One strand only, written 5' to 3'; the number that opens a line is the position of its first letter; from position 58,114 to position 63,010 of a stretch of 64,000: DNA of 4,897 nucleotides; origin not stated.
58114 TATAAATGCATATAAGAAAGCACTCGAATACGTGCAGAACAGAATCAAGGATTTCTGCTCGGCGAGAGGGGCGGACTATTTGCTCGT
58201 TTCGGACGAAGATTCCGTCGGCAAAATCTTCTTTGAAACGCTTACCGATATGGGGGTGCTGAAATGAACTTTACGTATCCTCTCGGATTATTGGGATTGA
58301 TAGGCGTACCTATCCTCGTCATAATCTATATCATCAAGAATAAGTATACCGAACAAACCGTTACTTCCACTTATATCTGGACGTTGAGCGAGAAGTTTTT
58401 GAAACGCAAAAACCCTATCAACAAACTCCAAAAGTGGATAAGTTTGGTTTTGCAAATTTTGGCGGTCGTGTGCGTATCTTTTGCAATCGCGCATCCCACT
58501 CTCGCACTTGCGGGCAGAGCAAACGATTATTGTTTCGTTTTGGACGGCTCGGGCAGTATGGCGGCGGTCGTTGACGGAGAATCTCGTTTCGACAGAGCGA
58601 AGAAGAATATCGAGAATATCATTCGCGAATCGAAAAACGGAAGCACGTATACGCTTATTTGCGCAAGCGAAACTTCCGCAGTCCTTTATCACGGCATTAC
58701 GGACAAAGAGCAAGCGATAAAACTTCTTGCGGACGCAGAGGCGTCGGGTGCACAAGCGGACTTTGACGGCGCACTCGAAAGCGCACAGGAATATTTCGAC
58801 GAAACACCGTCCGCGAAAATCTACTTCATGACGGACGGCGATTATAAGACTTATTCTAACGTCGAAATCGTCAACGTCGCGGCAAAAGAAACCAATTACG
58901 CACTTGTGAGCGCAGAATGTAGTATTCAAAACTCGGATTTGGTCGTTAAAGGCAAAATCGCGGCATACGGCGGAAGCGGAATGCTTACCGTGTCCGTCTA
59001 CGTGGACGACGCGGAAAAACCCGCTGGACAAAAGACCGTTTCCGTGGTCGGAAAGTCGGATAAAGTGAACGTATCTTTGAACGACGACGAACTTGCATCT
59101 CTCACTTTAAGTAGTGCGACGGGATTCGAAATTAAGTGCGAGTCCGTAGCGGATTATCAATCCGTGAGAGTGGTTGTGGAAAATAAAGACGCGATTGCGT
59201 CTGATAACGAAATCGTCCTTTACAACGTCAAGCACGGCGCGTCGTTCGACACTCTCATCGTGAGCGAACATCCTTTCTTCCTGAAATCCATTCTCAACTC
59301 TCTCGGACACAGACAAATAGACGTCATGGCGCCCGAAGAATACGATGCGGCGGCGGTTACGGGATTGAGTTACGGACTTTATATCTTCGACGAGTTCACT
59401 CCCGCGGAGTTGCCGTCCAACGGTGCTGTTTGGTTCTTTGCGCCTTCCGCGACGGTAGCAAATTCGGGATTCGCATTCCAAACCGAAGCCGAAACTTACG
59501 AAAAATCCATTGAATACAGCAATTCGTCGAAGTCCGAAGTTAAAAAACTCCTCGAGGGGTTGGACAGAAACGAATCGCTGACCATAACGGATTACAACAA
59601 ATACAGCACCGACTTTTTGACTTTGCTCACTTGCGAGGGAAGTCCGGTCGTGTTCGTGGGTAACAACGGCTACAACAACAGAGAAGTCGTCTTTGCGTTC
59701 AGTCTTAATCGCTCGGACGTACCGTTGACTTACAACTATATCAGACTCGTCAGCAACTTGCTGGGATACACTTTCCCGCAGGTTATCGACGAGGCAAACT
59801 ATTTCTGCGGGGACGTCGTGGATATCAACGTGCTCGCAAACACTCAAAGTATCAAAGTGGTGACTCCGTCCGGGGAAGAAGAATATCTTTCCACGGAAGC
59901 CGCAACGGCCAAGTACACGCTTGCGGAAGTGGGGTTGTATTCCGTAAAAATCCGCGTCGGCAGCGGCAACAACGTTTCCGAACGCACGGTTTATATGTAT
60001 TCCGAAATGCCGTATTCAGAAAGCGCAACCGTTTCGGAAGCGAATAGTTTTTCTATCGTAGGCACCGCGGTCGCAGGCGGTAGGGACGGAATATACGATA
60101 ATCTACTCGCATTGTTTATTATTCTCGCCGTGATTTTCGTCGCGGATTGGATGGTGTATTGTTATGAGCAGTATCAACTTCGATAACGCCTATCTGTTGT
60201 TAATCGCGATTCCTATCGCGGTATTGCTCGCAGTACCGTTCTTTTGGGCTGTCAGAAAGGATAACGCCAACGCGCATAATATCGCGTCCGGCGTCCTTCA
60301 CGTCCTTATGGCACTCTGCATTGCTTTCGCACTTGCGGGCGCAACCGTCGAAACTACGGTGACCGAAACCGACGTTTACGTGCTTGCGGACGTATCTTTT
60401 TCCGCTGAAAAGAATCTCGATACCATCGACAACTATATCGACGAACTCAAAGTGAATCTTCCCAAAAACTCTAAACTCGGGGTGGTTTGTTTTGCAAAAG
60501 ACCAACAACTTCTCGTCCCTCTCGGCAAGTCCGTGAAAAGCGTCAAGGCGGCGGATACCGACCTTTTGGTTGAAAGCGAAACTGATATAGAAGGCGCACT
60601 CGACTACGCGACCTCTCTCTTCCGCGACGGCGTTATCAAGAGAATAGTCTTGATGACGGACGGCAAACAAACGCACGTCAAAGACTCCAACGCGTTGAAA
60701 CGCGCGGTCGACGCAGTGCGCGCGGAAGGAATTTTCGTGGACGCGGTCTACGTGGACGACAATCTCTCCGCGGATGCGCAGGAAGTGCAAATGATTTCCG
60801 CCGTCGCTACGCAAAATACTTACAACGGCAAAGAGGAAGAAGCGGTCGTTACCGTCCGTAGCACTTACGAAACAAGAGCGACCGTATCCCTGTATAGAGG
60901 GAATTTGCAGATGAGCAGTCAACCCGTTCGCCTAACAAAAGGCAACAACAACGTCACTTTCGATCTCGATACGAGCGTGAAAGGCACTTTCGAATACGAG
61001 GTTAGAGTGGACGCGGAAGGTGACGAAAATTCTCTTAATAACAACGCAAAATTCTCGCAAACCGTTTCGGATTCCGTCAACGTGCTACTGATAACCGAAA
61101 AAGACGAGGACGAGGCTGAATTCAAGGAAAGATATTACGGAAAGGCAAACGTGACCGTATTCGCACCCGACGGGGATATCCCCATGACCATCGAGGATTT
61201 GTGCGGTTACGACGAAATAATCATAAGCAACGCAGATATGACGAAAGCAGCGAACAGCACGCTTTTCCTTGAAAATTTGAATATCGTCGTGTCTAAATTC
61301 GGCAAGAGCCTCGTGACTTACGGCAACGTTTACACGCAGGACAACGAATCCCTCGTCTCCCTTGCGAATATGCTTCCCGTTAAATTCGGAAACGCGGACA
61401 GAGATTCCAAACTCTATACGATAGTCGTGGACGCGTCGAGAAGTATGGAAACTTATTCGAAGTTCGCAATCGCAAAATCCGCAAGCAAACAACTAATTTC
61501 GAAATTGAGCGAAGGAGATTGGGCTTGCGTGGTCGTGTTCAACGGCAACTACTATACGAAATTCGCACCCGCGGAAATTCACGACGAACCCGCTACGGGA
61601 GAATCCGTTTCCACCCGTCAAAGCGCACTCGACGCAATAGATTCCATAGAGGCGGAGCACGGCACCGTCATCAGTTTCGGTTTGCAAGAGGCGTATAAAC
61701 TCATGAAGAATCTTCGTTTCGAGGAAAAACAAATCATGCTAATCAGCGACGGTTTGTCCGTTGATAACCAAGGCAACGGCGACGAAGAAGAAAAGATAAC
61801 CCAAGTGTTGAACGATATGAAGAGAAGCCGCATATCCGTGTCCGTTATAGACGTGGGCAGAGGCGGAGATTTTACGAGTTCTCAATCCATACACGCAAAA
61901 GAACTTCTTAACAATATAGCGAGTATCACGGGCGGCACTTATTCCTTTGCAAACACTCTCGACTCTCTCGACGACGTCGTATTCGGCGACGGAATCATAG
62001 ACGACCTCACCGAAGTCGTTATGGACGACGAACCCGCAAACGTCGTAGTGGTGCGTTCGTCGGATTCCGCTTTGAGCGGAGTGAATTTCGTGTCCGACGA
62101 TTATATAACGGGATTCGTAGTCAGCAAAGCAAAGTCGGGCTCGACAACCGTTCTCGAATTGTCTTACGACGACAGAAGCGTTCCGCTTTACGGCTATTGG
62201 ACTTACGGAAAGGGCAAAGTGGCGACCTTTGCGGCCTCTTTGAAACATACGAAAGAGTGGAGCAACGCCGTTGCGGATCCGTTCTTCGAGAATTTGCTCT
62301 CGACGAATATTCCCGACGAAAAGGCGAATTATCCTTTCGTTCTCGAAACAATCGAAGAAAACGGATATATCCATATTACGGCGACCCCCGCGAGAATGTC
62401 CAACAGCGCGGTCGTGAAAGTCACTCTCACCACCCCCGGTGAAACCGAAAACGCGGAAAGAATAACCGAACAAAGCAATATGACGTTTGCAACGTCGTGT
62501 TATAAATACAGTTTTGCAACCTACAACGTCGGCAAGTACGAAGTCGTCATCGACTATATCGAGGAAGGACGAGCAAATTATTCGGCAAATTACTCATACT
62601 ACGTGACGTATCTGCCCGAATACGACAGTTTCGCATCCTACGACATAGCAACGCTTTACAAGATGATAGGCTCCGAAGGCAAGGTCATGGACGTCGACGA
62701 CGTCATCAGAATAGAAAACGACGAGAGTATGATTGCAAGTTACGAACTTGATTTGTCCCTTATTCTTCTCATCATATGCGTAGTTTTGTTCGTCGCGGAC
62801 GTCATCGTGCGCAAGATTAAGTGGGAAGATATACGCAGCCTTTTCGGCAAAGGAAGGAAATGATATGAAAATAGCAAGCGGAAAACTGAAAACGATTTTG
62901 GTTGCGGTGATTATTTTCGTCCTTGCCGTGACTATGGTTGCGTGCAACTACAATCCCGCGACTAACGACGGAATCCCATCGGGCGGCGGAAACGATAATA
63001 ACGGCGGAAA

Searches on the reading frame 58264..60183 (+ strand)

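Call 85: search_protein_families(library=pfam, proteins=[window:58264-60183:+], max_evalue=0.00001)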
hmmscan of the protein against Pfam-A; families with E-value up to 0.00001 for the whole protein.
window:58264-60183:+ (640 aa): 3 families
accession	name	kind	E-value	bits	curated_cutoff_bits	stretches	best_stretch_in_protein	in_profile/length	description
PF13519.12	VWA_2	-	2.3e-13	51.1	27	1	91-192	3-106/107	von Willebrand factor type A domain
PF07584.16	BatA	-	2.3e-12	47.6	25.9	1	1-78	1-77/77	Aerotolerance regulator N-terminal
PF00092.34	VWA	-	2.8e-06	28.1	23.8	1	90-216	3-136/174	von Willebrand factor type A domain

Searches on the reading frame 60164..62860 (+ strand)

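Call 85: search_protein_families(library=pfam, proteins=[window:60164-62860:+], max_evalue=0.00001)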
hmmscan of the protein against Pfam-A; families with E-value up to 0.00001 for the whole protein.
window:60164-62860:+ (899 aa): 3 families
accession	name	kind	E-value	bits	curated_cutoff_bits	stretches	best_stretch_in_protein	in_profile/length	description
PF13519.12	VWA_2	-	7.6e-23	81.6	27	2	420-530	3-106/107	von Willebrand factor type A domain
PF00092.34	VWA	-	2e-20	74.2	23.8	2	420-603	4-169/174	von Willebrand factor type A domain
PF13768.12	VWA_3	-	1.4e-10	41.8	27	0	420-595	5-155/155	von Willebrand factor type A domain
